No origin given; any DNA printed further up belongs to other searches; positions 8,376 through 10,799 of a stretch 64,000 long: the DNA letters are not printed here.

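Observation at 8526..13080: Tandem paralogs sharing a ~690-aa module of unknown function with one conserved CxxCH motif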

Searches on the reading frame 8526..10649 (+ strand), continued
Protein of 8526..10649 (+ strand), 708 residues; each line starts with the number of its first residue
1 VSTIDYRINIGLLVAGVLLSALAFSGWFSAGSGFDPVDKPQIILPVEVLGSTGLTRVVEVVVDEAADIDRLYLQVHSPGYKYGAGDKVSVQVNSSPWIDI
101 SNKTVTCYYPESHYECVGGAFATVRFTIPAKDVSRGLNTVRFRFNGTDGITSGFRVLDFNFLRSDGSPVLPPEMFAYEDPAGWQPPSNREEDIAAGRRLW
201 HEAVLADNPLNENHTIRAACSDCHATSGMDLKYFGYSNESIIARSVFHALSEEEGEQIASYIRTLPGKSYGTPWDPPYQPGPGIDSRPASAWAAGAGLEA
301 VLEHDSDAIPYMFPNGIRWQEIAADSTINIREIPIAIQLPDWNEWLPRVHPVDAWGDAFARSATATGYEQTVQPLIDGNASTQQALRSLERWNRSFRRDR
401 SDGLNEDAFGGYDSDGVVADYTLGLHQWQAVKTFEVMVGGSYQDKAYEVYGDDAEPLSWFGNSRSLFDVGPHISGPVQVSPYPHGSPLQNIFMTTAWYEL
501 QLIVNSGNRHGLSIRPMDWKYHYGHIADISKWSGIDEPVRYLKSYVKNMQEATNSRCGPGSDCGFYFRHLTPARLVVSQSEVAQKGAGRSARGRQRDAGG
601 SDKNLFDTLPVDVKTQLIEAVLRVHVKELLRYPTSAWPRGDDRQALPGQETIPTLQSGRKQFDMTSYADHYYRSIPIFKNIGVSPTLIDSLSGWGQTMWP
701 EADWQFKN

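Call 33: find_encoding_contigs(protein=P0036, flank=10000, max_places=2)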
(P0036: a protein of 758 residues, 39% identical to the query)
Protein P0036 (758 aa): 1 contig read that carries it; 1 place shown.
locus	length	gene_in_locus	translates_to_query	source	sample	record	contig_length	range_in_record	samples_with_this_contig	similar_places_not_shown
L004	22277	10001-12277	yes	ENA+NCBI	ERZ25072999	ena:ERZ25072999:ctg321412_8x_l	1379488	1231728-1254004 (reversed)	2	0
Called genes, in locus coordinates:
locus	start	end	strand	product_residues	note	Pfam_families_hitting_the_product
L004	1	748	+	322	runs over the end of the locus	PF04018:VCA0040-like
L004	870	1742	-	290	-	PF13512:TPR_18, PF13525:YfiO, PF13174:TPR_6 (faint), PF13428:TPR_14 (faint)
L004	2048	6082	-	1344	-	-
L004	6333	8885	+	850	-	PF00912:Transgly, PF17092:PCB_OB (weak), PF00905:Transpeptidase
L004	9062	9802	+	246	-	-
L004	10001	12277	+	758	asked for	-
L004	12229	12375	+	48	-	-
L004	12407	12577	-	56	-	-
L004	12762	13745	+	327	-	PF01073:3Beta_HSD, PF01370:Epimerase, PF04321:RmlD_sub_bind, PF16363:GDP_Man_Dehyd, PF13460:NAD_binding_10, PF07993:NAD_binding_4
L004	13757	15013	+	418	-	-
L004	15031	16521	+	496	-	PF00293:NUDIX (weak), PF00753:Lactamase_B, PF12706:Lactamase_B_2 (weak), PF17778:WHD_BLACT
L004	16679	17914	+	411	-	PF03600:CitMHS (faint), PF16980:CitMHS_2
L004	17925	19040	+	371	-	-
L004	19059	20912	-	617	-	-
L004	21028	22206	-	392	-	PF13439:Glyco_transf_4 (weak), PF20706:GT4-conflict, PF00534:Glycos_transf_1, PF13692:Glyco_trans_1_4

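Call 34: find_encoding_contigs(protein=P0055, flank=10000, max_places=2)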
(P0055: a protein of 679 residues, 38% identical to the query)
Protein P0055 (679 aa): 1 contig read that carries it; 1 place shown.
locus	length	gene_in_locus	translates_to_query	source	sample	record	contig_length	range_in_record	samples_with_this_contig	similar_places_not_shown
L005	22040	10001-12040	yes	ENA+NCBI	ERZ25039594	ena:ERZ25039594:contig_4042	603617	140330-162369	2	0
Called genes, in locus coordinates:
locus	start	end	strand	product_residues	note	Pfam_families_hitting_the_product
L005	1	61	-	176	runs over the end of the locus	PF00294:PfkB, PF08543:Phos_pyr_kin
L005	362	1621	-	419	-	PF25021:TEN_NHL, PF01436:NHL (weak)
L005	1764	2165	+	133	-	-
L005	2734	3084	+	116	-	-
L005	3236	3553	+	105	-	-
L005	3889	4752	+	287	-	PF00413:Peptidase_M10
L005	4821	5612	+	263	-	PF13487:HD_5, PF01966:HD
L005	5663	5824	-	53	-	-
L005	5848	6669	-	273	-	PF07920:DUF1684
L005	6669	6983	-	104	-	PF05164:ZapA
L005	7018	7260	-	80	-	-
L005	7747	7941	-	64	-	PF01632:Ribosomal_L35p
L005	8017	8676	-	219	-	PF00248:Aldo_ket_red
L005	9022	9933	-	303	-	PF04909:Amidohydro_2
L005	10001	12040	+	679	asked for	-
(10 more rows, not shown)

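Call 35: search_protein_representatives(alignment_id=A1)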
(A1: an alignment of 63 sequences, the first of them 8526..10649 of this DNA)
Query: 63 sequences, 686 profile positions. Proteins with E-value up to 0.001 (for the whole library): 1472; up to 1e-10: 1230; up to 1e-30: 938. The best 150 are listed.
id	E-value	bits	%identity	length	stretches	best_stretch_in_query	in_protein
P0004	2.4e-253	859.3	-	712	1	2-681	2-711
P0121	1.5e-252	856.6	-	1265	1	33-683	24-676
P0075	1.3e-250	850.2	-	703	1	9-682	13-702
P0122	1.1e-249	847.2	-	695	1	33-681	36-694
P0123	2.4e-247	839.5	-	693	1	40-683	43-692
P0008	1.6e-245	833.4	-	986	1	29-683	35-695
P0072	2.3e-241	819.7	-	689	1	5-682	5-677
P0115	1.5e-238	810.3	-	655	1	49-683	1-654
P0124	6.4e-238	808.3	-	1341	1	11-683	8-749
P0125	3.6e-236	802.5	-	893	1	14-684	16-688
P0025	8.3e-235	798.0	-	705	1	7-682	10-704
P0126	2.3e-234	796.5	-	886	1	32-683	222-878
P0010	3.3e-230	782.8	-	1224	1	34-683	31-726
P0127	6.3e-230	781.9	-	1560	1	24-684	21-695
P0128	1.7e-228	777.1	-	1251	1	33-683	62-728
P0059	5.4e-222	755.7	-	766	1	31-684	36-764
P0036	2.5e-218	743.5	-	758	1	34-682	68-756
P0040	2.4e-211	720.5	-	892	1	39-683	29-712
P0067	5.5e-209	712.7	-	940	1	35-684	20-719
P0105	9.5e-208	708.6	-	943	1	33-683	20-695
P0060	5.2e-206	702.8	-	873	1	39-684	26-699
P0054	2.1e-203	694.2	-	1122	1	37-683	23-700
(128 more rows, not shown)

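Call 38: search_protein_families(library=pfam, alignment_id=A2, max_evalue=0.0001)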
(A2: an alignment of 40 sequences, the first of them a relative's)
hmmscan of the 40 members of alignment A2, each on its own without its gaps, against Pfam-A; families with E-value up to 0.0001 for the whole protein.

A. member 1, P0161 (1762 aa): 4 families
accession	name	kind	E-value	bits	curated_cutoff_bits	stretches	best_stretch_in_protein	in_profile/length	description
PF13313.11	DUF4082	-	1.6e-99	330.1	28.4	2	29-169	2-143/143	Domain of unknown function (DUF4082)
PF07679.22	I-set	-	1.2e-13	51.4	23.7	0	186-251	5-67/90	Immunoglobulin I-set domain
PF02368.24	Big_2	-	4.2e-13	49.5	22.8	1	268-337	2-70/79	Bacterial Ig-like domain (group 2)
PF17766.7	fn3_6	-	2.2e-07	31.4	26.4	0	998-1065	14-79/99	Fibronectin type-III domain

B. families by the number of members that match (of 40 scanned): 48 families (the first 25 are shown)
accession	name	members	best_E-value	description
PF18962.6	Por_Secre_tail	13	4.3e-14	Secretion system C-terminal sorting domain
PF17957.7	Big_7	7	1.8e-86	Bacterial Ig domain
PF22352.2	K319L-like_PKD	6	2.8e-32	K319L-like, PKD domain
PF00801.26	PKD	5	3.4e-48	PKD domain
PF02368.24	Big_2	5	3.4e-18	Bacterial Ig-like domain (group 2)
PF07495.19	Y_Y_Y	5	4.8e-08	Y_Y_Y domain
PF18911.6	PKD_4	4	2.4e-78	PKD domain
PF07691.17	PA14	4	4e-40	PA14 domain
PF05345.18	He_PIG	4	1.8e-33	Putative Ig domain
PF07679.22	I-set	4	2.4e-24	Immunoglobulin I-set domain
PF14200.12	RicinB_lectin_2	4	1.5e-08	Ricin-type beta-trefoil lectin domain-like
PF13385.13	Laminin_G_3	3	5.3e-26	Concanavalin A-like lectin/glucanases superfamily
PF13313.11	DUF4082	2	1.5e-107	Domain of unknown function (DUF4082)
PF03422.21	CBM_6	2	2.9e-22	Carbohydrate binding module (family 6)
PF11721.14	Malectin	2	8.4e-22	Malectin domain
PF14683.12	CBM-like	2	2.8e-05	Polysaccharide lyase family 4, domain III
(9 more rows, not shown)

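Call 41: search_protein_families(library=pfam, alignment_id=A1, max_evalue=5)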
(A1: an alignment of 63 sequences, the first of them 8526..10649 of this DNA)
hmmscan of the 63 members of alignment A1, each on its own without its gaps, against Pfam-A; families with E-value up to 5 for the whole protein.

A. member 1, window:8526-10649:+ (708 aa): 0 families

B. families by the number of members that match (of 63 scanned): 20 families
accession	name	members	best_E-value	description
PF14683.12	CBM-like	16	3.6e-05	Polysaccharide lyase family 4, domain III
PF00034.26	Cytochrom_C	5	0.23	Cytochrome c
PF18962.6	Por_Secre_tail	2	1.8e-07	Secretion system C-terminal sorting domain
PF13442.11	Cytochrome_CBB3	2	0.069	Cytochrome C oxidase, cbb3-type, subunit III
PF00404.24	Dockerin_1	1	4.8e-09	Dockerin type I domain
PF07061.16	Swi5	1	0.0061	Swi5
PF09223.17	ZinT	1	0.046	ZinT (YodA) periplasmic lipocalin-like zinc-recruitment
PF10626.15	TraO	1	0.088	Conjugative transposon protein TraO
PF00691.25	OmpA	1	0.096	OmpA family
PF13860.13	FlgD_ig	1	0.11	FlgD Ig-like domain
PF20009.4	GEVED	1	0.13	GEVED domain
PF20706.3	GT4-conflict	1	0.15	Family 4 Glycosyltransferase in conflict systems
PF03124.20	EXS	1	0.15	EXS family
PF19077.6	Big_13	1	0.18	Bacterial Ig-like domain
PF20557.3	DnaT_2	1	0.24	Putative DnaT-like ssDNA binding protein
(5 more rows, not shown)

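Call 43: find_related_loci(query=A1, collection=genome_contigs, flank=8000)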
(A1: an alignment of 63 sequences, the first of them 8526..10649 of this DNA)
Query A1 (708 aa) in genome_contigs; peptide patterns used: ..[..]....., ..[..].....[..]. (x = any residue, [..] = any of these).
578 stretches matched a pattern; 557 encode a relative of the query (tblastn E <= 1e-3); the best 80 are kept; 80 distinct loci.
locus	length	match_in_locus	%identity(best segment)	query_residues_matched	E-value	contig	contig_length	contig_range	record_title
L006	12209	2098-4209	63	9-708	0e+0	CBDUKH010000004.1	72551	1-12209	MAG TPA_asm: uncultured Rhodothermales bacterium isolate SRR22808126_binner12_Refined_119 genome assembly, contig: ERZ25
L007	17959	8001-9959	40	42-705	4e-159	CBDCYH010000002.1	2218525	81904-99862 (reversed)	MAG: Rhodothermales bacterium isolate 8b598655-955b-420c-8955-06fb7b6e90de genome assembly, contig: contig_2, whole geno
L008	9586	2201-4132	40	39-704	4e-156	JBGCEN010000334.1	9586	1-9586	MAG: Rhodothermales bacterium isolate SGMAG-46 contig334, whole genome shotgun sequence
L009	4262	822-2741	40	42-704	2e-160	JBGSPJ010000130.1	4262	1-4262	MAG: Rhodothermales bacterium isolate JTS-AC300 k141_3789967, whole genome shotgun sequence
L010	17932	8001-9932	40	40-705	7e-155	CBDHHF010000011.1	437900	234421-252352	MAG: Rhodothermales bacterium isolate 0fb6ef2c-814e-496a-9ced-0506dc7cabad genome assembly, contig: contig_11, whole gen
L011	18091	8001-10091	40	42-705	2e-152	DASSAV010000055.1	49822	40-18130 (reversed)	MAG TPA_asm: Rhodothermales bacterium isolate SMAG_U876 k141_1505764, whole genome shotgun sequence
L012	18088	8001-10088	39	42-704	3e-146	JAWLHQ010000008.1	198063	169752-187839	MAG: Rhodothermales bacterium isolate 30dZY2.bin.71 NODE_153_length_198063_cov_9.271403, whole genome shotgun sequence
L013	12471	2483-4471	38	42-705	1e-139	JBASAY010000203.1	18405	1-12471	MAG: Tunicatimonas sp. isolate MFD12120_ilm_asm_bin2 k127_6795, whole genome shotgun sequence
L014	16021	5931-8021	37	35-708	9e-139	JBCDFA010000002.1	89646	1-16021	MAG: Chloroflexota bacterium isolate P01_G01_bin.9 k141_1765477_length_89646_cov_15.3499, whole genome shotgun sequence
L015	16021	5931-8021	37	35-708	9e-139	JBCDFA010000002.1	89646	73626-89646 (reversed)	MAG: Chloroflexota bacterium isolate P01_G01_bin.9 k141_1765477_length_89646_cov_15.3499, whole genome shotgun sequence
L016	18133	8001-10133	36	19-705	7e-134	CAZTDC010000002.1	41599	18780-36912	MAG TPA_asm: uncultured Salinivenus sp. isolate SRP185896_co2_199 genome assembly, contig: NODE_305_length_41599_cov_8.8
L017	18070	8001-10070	39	36-707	9e-133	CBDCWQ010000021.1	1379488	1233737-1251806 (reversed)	MAG: Myxococcota bacterium isolate 159d441a-5128-48e9-9a90-04660ad44008 genome assembly, contig: contig_21, whole genome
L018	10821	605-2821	34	1-705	2e-130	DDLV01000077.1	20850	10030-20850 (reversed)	MAG TPA_asm: Glaciecola sp. UBA2563 UBA2563_contig_5129, whole genome shotgun sequence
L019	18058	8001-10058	34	42-704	7e-130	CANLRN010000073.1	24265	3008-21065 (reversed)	uncultured Aquimarina sp. isolate 4-651-3Z.fasta genome assembly, contig: NODE_73, whole genome shotgun sequence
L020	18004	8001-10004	37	42-700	3e-129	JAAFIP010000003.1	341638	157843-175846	MAG: Polaromonas sp. isolate bin75.metabat.ball.187 WN_Polaromonas_3_scaffold_3, whole genome shotgun sequence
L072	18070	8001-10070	34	41-704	3e-114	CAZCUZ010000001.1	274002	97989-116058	MAG TPA_asm: uncultured Salinivenus sp. isolate binchicken_co207_35 genome assembly, contig: NODE_3_length_274002_cov_22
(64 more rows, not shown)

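Call 67: find_encoding_contigs(protein=P0067, flank=10000, max_places=1)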
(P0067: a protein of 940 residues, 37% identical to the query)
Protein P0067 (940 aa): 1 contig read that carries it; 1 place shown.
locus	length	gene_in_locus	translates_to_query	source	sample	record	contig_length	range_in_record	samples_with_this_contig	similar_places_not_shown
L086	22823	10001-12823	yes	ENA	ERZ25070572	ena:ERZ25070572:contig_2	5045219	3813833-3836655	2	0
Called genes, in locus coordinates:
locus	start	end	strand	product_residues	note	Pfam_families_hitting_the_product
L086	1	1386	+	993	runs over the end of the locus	PF22842:Pel9A-like_beta_helix (weak), PF13229:Beta_helix (weak), PF16841:CBM60, PF02018:CBM_4_9, PF18962:Por_Secre_tail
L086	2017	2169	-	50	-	-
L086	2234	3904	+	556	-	PF02018:CBM_4_9 (weak), PF18962:Por_Secre_tail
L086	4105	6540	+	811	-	PF14099:Polysacc_lyase, PF02368:Big_2, PF26182:Ig_NUP210_5th (weak), PF26918:Ig_Eae (weak), PF00754:F5_F8_type_C, PF22633:F5_F8_type_C_2, PF16841:CBM60, PF18962:Por_Secre_tail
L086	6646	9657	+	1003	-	PF02927:CelD_N, PF00759:Glyco_hydro_9, PF16841:CBM60, PF18962:Por_Secre_tail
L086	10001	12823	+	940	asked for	PF16841:CBM60, PF18962:Por_Secre_tail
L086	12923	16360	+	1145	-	PF13229:Beta_helix, PF02018:CBM_4_9, PF16841:CBM60, PF18962:Por_Secre_tail (weak)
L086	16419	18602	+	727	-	PF14099:Polysacc_lyase, PF02368:Big_2, PF26182:Ig_NUP210_5th (weak), PF26918:Ig_Eae (weak), PF00754:F5_F8_type_C, PF22633:F5_F8_type_C_2, PF16841:CBM60, PF18962:Por_Secre_tail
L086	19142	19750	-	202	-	PF00877:NLPC_P60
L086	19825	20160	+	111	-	PF01035:DNA_binding_1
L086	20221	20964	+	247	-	PF00891:Methyltransf_2, PF05175:MTS, PF08003:Methyltransf_9 (weak), PF01209:Ubie_methyltran, PF13847:Methyltransf_31, PF08241:Methyltransf_11, PF08242:Methyltransf_12, PF13649:Methyltransf_25, +3 more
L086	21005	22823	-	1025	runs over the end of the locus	PF21760:SecD_1st, PF22599:SecDF_P1_head, PF03176:MMPL, PF02355:SecD_SecF_C, PF07549:Sec_GG, PF02355:SecD_SecF_C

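Call 68: find_encoding_contigs(protein=P0113, flank=10000, max_places=1)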
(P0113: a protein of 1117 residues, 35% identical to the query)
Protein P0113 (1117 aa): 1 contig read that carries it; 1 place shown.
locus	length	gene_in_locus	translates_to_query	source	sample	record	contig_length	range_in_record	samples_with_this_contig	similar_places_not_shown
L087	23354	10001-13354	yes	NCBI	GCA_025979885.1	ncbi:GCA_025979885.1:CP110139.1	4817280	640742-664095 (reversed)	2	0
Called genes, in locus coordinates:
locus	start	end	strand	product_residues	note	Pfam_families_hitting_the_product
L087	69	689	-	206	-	-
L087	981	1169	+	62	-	-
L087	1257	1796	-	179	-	-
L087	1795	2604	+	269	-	PF04338:DUF481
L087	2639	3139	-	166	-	PF10947:DUF2628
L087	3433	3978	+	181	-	PF04542:Sigma70_r2, PF08281:Sigma70_r4_2, PF04545:Sigma70_r4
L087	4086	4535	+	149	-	-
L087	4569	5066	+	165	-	-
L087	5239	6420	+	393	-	PF00202:Aminotran_3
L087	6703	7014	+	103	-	PF13408:Zn_ribbon_recom (weak)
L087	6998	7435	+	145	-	PF03400:DDE_Tnp_IS1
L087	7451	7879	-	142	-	PF04391:DUF533 (faint), PF05099:TerB (faint)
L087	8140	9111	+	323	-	PF00365:PFK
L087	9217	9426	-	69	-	-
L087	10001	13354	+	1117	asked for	PF07691:PA14, PF10528:GLEYA, PF00652:Ricin_B_lectin, PF14200:RicinB_lectin_2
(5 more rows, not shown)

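Call 69: find_encoding_contigs(protein=P0053, flank=10000, max_places=1)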
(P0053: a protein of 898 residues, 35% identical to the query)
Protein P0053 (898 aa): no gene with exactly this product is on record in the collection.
